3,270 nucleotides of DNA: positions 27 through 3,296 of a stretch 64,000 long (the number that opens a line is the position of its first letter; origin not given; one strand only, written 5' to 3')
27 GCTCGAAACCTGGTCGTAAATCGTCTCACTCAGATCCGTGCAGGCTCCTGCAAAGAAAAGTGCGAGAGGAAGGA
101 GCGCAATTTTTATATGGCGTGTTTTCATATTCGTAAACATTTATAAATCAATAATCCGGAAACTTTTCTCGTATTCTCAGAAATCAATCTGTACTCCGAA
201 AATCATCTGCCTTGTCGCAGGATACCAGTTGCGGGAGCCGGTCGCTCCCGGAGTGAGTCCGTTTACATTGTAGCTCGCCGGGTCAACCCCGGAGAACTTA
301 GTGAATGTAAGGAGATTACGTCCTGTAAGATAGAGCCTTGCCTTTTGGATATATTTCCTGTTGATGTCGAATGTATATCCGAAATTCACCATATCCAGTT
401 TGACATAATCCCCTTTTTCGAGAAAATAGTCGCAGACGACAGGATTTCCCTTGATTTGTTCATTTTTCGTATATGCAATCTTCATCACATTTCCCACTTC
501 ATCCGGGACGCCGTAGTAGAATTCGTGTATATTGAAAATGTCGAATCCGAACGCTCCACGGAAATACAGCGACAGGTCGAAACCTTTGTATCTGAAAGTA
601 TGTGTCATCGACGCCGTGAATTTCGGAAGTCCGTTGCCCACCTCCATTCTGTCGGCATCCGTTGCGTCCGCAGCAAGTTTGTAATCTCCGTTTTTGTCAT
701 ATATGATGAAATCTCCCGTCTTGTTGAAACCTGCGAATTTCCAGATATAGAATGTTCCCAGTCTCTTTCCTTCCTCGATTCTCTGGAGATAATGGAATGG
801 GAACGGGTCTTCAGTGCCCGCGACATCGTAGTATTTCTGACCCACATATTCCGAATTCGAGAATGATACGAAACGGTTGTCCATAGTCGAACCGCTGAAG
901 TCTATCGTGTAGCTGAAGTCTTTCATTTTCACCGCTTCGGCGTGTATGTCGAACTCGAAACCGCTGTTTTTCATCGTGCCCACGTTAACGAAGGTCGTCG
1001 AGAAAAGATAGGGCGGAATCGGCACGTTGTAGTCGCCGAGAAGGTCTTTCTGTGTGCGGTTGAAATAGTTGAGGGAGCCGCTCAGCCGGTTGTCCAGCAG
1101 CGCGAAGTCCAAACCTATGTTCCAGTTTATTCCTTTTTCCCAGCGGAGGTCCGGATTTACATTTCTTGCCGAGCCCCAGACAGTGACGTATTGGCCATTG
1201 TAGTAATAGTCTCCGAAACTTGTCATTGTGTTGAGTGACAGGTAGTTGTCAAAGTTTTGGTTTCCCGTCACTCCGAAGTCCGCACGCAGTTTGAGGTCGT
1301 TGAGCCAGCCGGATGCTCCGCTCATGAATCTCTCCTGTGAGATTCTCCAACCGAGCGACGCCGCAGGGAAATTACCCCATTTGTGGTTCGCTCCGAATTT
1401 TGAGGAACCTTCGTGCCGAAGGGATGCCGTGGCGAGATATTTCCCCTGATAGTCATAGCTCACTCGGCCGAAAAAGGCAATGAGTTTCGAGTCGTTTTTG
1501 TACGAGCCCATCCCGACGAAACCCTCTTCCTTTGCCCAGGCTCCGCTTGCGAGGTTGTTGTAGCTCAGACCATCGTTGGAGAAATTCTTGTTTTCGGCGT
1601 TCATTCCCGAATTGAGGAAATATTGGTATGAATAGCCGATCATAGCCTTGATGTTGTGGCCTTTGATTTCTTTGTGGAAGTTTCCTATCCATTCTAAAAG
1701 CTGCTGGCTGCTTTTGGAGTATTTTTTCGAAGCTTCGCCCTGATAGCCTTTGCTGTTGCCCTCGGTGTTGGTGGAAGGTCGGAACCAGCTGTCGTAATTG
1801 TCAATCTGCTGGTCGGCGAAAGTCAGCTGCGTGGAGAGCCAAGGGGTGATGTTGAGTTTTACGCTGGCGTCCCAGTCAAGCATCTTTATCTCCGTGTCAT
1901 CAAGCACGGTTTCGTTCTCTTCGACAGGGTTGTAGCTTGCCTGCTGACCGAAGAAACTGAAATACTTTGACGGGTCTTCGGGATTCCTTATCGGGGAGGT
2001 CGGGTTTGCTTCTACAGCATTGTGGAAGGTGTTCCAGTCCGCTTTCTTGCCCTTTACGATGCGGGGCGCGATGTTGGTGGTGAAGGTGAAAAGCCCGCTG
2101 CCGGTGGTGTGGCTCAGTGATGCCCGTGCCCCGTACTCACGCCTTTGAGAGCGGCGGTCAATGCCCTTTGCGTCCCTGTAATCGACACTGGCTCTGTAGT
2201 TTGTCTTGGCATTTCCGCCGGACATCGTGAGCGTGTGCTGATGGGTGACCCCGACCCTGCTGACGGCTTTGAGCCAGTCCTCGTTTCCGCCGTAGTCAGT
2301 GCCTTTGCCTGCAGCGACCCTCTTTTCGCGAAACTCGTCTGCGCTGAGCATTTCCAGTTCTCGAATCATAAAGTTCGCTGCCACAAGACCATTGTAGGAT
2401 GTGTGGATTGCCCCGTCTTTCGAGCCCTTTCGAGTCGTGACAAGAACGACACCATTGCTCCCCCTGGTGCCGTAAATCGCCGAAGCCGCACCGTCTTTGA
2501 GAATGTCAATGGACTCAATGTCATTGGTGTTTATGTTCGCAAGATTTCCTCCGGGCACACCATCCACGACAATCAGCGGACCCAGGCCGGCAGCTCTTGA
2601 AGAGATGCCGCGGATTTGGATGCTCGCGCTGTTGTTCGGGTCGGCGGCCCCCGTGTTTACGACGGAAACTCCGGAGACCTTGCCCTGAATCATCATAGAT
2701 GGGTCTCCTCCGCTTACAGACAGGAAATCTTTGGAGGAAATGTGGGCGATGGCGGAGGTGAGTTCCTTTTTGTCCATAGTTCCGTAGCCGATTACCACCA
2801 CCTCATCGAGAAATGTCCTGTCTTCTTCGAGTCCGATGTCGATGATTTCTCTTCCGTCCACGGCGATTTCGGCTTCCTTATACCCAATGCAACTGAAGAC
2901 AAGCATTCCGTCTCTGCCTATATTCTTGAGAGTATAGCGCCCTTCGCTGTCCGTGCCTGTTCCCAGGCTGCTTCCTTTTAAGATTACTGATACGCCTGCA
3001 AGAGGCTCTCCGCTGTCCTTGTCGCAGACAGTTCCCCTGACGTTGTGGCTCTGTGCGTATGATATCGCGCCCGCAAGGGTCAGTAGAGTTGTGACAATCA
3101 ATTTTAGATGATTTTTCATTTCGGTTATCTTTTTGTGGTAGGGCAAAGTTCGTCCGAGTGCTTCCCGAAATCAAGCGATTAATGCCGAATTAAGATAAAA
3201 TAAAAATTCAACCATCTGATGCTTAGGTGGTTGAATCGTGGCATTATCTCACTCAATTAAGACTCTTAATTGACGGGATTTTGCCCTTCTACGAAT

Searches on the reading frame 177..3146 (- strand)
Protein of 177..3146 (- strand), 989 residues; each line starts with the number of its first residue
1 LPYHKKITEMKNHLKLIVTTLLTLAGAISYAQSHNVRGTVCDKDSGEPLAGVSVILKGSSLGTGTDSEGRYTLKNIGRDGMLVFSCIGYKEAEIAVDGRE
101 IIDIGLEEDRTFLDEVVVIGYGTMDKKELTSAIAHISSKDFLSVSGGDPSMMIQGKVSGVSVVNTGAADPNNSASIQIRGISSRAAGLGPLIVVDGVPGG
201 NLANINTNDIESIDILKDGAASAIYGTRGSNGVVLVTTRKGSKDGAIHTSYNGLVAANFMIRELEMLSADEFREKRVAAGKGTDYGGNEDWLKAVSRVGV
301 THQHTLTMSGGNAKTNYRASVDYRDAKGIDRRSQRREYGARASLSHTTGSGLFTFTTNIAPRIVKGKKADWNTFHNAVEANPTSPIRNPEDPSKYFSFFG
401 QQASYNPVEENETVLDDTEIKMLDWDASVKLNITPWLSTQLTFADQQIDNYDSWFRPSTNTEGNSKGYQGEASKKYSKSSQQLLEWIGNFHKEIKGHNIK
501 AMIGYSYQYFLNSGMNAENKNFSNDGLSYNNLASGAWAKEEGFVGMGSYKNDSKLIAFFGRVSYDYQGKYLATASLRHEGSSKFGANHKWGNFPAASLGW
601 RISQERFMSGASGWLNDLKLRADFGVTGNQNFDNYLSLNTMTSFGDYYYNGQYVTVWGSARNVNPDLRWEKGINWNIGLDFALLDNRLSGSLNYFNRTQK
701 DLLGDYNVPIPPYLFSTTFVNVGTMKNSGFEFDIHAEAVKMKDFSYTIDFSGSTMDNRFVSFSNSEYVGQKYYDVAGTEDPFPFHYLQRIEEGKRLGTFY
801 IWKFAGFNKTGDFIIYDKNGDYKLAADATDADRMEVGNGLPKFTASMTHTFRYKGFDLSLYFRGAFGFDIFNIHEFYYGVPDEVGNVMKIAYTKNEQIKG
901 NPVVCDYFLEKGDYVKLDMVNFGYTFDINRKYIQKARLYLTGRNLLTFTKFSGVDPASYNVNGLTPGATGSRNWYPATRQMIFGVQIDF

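Call 77: search_protein_families(library=pfam, proteins=[window:177-3146:-], max_evalue=0.00001)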
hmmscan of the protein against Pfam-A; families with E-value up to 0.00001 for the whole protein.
window:177-3146:- (989 aa): 4 families
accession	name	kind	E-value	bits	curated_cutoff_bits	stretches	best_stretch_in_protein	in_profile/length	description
PF13715.12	CarbopepD_reg_2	-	4.5e-19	68.7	32.2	1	36-118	1-88/88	CarboxypepD_reg-like domain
PF00593.30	TonB_dep_Rec_b-barrel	-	1.1e-18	68.8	27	1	403-945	44-436/436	TonB dependent receptor-like, beta-barrel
PF07715.20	Plug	-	6.7e-16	59.2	23.9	1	126-233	2-107/107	TonB-dependent Receptor Plug Domain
PF13620.12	CarboxypepD_reg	-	3.1e-09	37.5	32.3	1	36-94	2-64/82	Carboxypeptidase regulatory-like domain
